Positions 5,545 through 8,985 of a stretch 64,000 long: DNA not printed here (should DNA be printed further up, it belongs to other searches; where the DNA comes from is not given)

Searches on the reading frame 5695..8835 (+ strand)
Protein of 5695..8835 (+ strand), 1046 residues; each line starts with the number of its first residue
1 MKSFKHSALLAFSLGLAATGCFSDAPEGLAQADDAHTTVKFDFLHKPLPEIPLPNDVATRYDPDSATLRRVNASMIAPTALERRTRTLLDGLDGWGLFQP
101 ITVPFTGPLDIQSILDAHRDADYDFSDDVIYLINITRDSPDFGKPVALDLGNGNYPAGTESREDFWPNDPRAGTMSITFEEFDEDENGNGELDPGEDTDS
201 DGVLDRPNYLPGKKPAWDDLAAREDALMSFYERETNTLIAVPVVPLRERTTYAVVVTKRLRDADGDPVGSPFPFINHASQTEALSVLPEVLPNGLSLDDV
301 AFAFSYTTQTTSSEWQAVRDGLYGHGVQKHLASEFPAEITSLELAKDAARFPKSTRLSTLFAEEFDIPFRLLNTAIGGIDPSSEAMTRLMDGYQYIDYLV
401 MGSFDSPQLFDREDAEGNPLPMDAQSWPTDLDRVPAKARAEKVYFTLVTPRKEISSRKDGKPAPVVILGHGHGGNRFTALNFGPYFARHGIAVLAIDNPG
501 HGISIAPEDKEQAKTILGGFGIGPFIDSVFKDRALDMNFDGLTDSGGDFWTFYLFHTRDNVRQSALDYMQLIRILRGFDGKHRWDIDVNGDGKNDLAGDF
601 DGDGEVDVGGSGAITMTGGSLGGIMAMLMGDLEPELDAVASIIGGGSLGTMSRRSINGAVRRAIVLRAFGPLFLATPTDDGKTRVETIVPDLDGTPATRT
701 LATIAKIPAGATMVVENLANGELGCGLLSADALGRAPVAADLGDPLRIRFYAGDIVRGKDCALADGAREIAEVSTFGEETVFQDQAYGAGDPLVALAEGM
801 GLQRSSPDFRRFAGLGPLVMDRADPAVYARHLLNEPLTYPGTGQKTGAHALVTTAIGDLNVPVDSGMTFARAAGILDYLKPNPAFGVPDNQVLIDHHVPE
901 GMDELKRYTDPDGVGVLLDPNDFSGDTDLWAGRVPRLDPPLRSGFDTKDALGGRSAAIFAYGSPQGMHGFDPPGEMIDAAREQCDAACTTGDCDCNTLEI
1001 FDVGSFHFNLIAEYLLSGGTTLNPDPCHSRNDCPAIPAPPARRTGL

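Call 9: search_protein_families(library=pfam, proteins=[window:5695-8835:+], max_evalue=0.001)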
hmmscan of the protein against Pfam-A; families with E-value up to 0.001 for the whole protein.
window:5695-8835:+ (1046 aa): 2 families
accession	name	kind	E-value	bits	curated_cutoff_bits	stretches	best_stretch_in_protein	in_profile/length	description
PF00561.26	Abhydrolase_1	-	6.5e-05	23.1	25.8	1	464-635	1-92/245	alpha/beta hydrolase fold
PF12146.15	Hydrolase_4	-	0.00041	20.2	27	0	461-504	2-45/239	Serine aminopeptidase, S33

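Call 83: find_related_loci(query=window:5695-8835:+, collection=genome_contigs, flank=10000)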
Query window:5695-8835:+ (1046 aa) in genome_contigs; peptide patterns used: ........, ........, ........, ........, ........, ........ (x = any residue, [..] = any of these).
53 stretches matched a pattern, but none encodes a relative of the query by tblastn (E <= 1e-3).
